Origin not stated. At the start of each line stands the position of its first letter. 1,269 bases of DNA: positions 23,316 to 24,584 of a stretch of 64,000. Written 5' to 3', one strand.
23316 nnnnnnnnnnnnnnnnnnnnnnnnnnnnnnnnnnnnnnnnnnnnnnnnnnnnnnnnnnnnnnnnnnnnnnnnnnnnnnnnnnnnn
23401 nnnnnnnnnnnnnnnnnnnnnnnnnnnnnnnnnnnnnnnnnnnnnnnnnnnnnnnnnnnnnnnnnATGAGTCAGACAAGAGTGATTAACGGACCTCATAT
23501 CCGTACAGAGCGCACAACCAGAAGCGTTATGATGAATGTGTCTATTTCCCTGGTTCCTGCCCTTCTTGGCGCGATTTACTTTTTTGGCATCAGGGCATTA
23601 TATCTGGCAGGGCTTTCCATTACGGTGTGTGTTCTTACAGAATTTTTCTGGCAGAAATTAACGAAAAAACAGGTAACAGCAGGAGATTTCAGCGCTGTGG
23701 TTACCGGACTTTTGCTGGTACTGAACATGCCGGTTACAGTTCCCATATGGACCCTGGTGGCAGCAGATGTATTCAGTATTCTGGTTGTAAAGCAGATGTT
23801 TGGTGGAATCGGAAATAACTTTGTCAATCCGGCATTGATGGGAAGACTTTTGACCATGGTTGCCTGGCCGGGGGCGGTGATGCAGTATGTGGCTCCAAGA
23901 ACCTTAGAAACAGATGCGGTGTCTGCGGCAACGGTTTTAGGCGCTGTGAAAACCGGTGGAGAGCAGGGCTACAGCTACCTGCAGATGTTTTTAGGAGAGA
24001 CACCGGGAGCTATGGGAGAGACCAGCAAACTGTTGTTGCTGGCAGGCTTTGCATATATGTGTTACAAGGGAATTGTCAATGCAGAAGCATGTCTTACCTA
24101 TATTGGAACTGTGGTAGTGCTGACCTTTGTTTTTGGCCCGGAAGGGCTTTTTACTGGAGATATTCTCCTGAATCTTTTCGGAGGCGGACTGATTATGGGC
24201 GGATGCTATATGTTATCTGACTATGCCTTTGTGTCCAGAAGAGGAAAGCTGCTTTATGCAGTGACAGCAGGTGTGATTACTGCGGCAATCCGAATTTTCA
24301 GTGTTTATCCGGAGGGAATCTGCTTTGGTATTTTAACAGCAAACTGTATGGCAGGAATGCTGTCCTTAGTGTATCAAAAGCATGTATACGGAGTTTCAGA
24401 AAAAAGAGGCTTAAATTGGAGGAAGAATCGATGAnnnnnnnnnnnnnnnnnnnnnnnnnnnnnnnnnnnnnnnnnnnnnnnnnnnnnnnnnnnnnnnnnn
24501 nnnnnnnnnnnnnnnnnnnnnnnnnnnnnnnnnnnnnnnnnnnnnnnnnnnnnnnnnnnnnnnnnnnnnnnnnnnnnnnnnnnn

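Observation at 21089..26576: Atypical five-gene Rnf-like cluster lacking rnfB and one of the paired membrane subunits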

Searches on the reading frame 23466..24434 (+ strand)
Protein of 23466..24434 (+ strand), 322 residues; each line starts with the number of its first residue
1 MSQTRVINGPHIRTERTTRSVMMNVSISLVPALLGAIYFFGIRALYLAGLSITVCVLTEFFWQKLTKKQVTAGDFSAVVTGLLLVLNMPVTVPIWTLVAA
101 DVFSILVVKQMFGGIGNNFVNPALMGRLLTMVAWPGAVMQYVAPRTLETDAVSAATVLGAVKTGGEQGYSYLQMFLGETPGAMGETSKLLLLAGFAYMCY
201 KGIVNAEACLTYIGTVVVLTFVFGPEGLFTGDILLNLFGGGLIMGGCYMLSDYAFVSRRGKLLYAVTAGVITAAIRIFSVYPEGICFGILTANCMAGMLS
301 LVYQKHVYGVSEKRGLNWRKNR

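Call 3: search_protein_families(library=pfam, proteins=[window:23466-24434:+], max_evalue=0.01)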
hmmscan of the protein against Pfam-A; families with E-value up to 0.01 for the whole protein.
window:23466-24434:+ (322 aa): 1 family
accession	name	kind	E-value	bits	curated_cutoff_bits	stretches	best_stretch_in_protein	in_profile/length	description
PF03116.20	NQR2_RnfD_RnfE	-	1.4e-89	300.8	27.7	1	7-309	3-296/296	NQR2, RnfD, RnfE family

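Call 4: search_protein_families(library=ncbifam, proteins=[window:23466-24434:+], max_evalue=0.01)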
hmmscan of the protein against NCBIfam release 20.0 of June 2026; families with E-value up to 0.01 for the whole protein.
window:23466-24434:+ (322 aa): 6 families
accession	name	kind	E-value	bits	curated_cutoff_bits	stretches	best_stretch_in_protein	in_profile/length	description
TIGR01946.1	rnfD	subfamily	1.2e-67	228.6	207.05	1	10-309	2-326/327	RnfABCDGE type electron transport complex subunit D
NF002011.0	PRK00816.1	equivalog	2.9e-40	138.4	415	2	5-166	4-167/352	electron transport complex subunit RsxD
NF041838.1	rnfD_Methano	equivalog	8e-39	133.7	400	2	8-146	7-145/285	Rnf electron transport complex subunit RnfD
NF003756.0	PRK05349.1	equivalog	1.7e-38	132.6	414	1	51-301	128-390/406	NADH:ubiquinone reductase (Na(+)-transporting) subunit B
TIGR01937.1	nqrB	equivalog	1.9e-29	102.8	349.9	1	50-300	127-402/413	NADH:ubiquinone reductase (Na(+)-transporting) subunit B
NF002181.0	PRK01024.1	equivalog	3.2e-19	69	792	2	51-138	128-212/503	Na(+)-transporting NADH-quinone reductase subunit B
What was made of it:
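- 23466..24434 (+): rnfD: membrane subunit. The flavinylation threonine is retained (DAVSAAT, nt 23913-23933). PF03116 301 bits and TIGR01946 229 bits (calls 3, 4).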

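Call 49: search_solved_structures(query=window:23466-24431:+, max_evalue=0.00001, show_alignments=2)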
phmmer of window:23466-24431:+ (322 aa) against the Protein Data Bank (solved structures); distinct sequences matched with E-value up to 0.00001: 6.
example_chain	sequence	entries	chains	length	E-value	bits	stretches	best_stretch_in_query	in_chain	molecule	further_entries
7zc6_D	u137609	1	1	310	1.2e-65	225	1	6-299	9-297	RnfD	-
9eri_D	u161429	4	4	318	6.3e-60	206.3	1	6-312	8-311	Na(+)-translocating ferredoxin:NAD(+) oxidoreductase complex subunit D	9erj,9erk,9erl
8ahx_D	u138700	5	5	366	1.6e-32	116.2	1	2-311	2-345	Ion-translocating oxidoreductase complex subunit D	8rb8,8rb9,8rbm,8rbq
9lrr_B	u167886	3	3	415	7.6e-25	91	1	33-301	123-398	Na(+)-translocating NADH-quinone reductase subunit B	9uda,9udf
7xk3_B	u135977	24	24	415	9e-25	90.8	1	33-301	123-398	Na(+)-translocating NADH-quinone reductase subunit B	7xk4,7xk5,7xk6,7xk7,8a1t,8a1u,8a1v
9ud3_B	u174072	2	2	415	4e-24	88.6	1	33-301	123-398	Na(+)-translocating NADH-quinone reductase subunit B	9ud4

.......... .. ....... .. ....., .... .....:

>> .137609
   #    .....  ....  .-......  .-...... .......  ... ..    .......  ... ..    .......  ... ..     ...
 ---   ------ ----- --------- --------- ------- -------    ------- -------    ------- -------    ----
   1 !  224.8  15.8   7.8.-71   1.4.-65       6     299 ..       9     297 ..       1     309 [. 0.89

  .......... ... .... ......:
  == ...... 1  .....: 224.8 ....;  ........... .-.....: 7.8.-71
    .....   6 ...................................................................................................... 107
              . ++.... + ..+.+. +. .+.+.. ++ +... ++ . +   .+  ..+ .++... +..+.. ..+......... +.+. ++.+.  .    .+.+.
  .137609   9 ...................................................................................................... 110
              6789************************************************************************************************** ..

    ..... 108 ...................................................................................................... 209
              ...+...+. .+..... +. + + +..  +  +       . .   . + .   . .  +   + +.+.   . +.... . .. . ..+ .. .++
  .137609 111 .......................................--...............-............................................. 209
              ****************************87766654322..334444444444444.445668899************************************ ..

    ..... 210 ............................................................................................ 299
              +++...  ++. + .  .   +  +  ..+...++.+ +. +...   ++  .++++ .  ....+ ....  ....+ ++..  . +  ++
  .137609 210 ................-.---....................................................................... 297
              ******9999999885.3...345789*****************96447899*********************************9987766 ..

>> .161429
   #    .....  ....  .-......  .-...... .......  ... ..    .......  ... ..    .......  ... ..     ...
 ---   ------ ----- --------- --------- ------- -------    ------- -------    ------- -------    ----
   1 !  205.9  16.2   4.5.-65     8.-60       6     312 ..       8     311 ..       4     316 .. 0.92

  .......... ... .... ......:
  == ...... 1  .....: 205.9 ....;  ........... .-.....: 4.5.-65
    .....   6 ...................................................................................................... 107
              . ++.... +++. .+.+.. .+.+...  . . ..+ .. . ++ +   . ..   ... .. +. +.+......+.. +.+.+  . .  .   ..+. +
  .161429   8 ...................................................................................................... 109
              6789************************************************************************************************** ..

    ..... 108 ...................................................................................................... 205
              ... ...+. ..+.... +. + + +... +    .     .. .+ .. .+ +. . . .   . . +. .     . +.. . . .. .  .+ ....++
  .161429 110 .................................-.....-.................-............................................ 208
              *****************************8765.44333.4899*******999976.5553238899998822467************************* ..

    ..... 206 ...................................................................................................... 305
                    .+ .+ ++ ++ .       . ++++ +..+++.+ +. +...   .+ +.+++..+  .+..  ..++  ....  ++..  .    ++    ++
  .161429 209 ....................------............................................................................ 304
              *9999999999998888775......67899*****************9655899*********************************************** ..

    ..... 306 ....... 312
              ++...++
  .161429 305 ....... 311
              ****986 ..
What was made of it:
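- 23466..24434 (+): E 1e-65 to 7zc6_D and 6e-60 to 9eri_D; the motif aligns with A. woodii '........' (call 49).
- Closest known: Canonical Rnf complex, RnfCDGEAB. Same: RnfD gives E 1e-65 and 6e-60 to the solved chains (call 49).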
